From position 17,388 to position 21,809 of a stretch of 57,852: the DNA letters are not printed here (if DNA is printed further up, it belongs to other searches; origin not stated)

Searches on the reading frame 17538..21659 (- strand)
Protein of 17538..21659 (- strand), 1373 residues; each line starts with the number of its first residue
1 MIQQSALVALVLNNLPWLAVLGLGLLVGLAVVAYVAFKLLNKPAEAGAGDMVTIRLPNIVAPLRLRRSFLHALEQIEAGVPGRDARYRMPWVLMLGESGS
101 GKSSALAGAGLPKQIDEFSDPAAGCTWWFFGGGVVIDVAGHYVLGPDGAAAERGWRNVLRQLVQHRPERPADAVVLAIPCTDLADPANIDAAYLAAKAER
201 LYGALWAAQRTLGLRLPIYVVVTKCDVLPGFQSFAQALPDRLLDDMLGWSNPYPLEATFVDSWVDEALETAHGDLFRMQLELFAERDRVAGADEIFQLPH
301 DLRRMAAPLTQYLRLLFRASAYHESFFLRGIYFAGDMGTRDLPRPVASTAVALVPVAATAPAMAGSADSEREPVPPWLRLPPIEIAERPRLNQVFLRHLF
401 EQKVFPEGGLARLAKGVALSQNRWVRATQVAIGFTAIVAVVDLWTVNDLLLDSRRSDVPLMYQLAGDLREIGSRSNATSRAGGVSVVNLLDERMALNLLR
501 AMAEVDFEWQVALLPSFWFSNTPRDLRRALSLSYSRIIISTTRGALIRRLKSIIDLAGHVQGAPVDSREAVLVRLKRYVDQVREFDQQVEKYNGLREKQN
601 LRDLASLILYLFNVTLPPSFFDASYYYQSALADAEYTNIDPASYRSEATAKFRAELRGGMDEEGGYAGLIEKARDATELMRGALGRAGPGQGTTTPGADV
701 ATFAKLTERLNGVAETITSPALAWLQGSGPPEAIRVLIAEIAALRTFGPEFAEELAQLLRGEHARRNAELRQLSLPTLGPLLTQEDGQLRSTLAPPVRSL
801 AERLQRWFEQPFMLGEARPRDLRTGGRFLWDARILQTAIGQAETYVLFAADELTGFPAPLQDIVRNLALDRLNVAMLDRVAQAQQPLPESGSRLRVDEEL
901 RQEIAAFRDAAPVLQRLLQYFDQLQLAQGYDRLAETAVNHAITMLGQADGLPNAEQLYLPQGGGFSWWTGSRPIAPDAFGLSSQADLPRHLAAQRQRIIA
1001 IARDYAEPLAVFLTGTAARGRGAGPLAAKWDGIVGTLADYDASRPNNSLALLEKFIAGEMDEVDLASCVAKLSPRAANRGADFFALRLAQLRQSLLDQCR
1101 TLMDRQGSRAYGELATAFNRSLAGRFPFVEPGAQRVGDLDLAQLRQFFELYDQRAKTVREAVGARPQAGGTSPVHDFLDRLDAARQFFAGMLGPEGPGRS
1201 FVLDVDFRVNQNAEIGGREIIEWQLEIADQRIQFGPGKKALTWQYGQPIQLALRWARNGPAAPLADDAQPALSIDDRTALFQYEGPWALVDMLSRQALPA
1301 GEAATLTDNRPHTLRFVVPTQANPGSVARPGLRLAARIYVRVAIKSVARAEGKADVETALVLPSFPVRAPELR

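Call 3: search_protein_families(library=pfam, proteins=[window:17538-21659:-], max_evalue=0.01)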
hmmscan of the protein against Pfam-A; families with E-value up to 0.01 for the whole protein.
window:17538-21659:- (1373 aa): 1 family
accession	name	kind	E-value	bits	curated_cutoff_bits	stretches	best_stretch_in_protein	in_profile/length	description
PF14331.11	IcmF-related_N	-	1e-47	163.1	25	1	151-431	4-258/259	IcmF-related N-terminal domain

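Call 4: search_protein_families(library=ncbifam, proteins=[window:17538-21659:-], max_evalue=0.01)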
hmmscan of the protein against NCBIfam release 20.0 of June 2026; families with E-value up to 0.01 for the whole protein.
window:17538-21659:- (1373 aa): 1 family
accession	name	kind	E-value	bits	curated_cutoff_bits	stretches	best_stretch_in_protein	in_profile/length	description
TIGR03348.1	VI_IcmF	equivalog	4.2e-53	180.7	388.15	1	68-493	89-494/1168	type VI secretion system membrane subunit TssM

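Call 46: find_homologous_proteins(query=window:17538-21659:-, region=850-1373, max_evalue=1e-20)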
Query window:17538-21659:-, residues 850-1373 (524 aa): 48 proteins with E <= 1e-20 among 8000 candidates.
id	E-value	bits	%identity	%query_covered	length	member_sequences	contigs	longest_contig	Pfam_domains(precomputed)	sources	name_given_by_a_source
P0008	0.0e+0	1151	100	100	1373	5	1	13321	PF14331.12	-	-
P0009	0.0e+0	1041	89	100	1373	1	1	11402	PF14331.12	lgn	-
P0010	3.8e-290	981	83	100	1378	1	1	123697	PF14331.12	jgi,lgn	jgi:type VI secretion system protein ImpL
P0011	2.5e-268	909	76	100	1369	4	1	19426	PF14331.12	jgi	-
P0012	2.7e-100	355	30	90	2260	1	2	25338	PF14331.12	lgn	-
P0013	3.9e-100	354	30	92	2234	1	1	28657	PF14331.12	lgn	-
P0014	9.8e-81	290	34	100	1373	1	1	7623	PF14331.12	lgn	-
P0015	9.0e-79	284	35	99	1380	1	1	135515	PF14331.12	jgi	jgi:type VI secretion system protein ImpL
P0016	2.6e-75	272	34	99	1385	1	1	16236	PF14331.12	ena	-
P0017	9.6e-72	261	34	99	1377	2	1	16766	PF14331.12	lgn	-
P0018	1.2e-69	254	33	99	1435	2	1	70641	PF14331.12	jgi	jgi:type VI secretion system protein ImpL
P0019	1.2e-69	254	35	99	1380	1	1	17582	PF14331.12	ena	-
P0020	2.6e-68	249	34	99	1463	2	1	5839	PF14331.12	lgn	-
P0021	2.5e-65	239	30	90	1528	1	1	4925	PF14331.12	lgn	-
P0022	2.2e-64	236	33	99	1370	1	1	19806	PF14331.12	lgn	-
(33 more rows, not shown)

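Call 47: find_encoding_contigs(protein=P0009, flank=10000, max_places=3)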
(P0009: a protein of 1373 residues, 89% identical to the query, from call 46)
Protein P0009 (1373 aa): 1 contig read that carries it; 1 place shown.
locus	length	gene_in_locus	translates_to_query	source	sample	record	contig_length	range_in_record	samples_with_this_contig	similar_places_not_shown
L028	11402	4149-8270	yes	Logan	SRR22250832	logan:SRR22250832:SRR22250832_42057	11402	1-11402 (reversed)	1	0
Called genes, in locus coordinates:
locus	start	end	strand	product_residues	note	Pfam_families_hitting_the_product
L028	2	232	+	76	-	?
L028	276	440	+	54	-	-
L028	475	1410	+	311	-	-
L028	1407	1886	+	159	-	-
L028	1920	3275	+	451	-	PF05936:T6SS_VasE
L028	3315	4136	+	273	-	PF09850:DotU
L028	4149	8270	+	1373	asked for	PF14331:IcmF-related_N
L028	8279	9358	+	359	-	PF06812:ImpA_N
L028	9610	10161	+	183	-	PF05591:T6SS_VipA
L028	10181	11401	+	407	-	?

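Call 48: find_encoding_contigs(protein=P0010, flank=10000, max_places=2)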
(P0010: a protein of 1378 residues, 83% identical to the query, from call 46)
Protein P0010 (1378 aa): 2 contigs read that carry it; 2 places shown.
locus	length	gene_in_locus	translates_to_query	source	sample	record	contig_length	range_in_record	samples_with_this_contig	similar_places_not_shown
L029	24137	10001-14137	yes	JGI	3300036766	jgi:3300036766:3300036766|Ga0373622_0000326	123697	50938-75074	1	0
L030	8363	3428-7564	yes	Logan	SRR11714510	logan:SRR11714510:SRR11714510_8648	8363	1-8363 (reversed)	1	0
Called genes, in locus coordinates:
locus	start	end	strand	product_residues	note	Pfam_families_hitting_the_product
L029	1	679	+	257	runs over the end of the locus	PF02633:Creatininase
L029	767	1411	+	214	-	PF13560:HTH_31, PF01381:HTH_3, PF02311:AraC_binding, PF07883:Cupin_2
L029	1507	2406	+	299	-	PF13522:GATase_6, PF13537:GATase_7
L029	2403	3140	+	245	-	PF01493:GXGXG (faint)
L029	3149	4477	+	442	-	PF01645:Glu_synthase, PF01070:FMN_dh, PF00478:IMPDH, PF03060:NMO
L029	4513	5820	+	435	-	PF00120:Gln-synt_C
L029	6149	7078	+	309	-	PF05036:SPOR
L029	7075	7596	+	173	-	-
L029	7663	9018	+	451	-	PF05936:T6SS_VasE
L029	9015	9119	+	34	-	-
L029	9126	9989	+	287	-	PF09850:DotU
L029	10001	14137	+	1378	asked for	PF14331:IcmF-related_N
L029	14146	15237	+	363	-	PF06812:ImpA_N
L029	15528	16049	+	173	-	PF05591:T6SS_VipA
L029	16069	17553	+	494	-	PF05943:VipB, PF18945:VipB_2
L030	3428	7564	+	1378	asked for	PF14331:IcmF-related_N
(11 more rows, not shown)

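Call 49: list_cluster_members(proteins=[P0008])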
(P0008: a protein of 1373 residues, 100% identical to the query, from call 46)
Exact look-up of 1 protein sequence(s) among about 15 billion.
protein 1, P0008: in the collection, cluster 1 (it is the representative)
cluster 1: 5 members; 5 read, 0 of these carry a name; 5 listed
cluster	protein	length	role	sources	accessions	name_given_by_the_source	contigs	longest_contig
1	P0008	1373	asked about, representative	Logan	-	-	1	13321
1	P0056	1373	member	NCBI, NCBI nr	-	-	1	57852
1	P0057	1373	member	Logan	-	-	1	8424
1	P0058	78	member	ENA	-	-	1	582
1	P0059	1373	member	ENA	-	-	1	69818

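Call 50: find_encoding_contigs(protein=P0008, flank=10000, max_places=4)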
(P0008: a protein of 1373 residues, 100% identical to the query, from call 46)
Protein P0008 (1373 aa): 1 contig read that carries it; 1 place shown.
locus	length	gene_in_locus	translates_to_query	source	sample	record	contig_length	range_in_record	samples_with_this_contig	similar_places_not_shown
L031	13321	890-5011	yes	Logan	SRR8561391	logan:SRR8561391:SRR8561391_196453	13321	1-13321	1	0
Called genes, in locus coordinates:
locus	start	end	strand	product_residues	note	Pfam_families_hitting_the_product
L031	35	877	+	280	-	PF09850:DotU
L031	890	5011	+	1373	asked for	PF14331:IcmF-related_N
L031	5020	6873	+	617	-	-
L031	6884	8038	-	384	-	PF01321:Creatinase_N, PF00557:Peptidase_M24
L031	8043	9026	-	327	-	PF01979:Amidohydro_1, PF07969:Amidohydro_3 (faint)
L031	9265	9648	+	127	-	-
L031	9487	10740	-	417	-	PF01979:Amidohydro_1, PF07969:Amidohydro_3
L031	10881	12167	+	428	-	PF00202:Aminotran_3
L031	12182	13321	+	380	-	?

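Call 61: search_solved_structures(query=window:17538-21659:-, max_evalue=0.001)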
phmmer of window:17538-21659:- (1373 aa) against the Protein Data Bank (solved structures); distinct sequences matched with E-value up to 0.001: 0.

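Call 65: search_protein_families(library=pfam, proteins=[L028:475-1410:+, L028:1920-3275:+, L028:8279-9358:+], max_evalue=0.001)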
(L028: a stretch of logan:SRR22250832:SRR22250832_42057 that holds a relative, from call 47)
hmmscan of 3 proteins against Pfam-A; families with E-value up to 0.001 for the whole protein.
L028:475-1410:+ (311 aa): 1 family
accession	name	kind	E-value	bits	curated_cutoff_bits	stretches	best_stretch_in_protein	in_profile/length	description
PF05036.18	SPOR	-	2.2e-13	50.7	21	1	226-301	2-75/76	SPOR domain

L028:1920-3275:+ (451 aa): 1 family
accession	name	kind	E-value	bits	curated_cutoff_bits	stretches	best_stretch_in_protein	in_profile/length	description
PF05936.17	T6SS_VasE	-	1.7e-38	133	23.4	1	23-339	1-321/429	Bacterial Type VI secretion, VC_A0110, EvfL, ImpJ, VasE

L028:8279-9358:+ (359 aa): 1 family
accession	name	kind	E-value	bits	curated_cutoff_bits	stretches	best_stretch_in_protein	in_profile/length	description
PF06812.17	ImpA_N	-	4.8e-38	130.4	26.9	1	8-130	1-118/119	ImpA, N-terminal, type VI secretion system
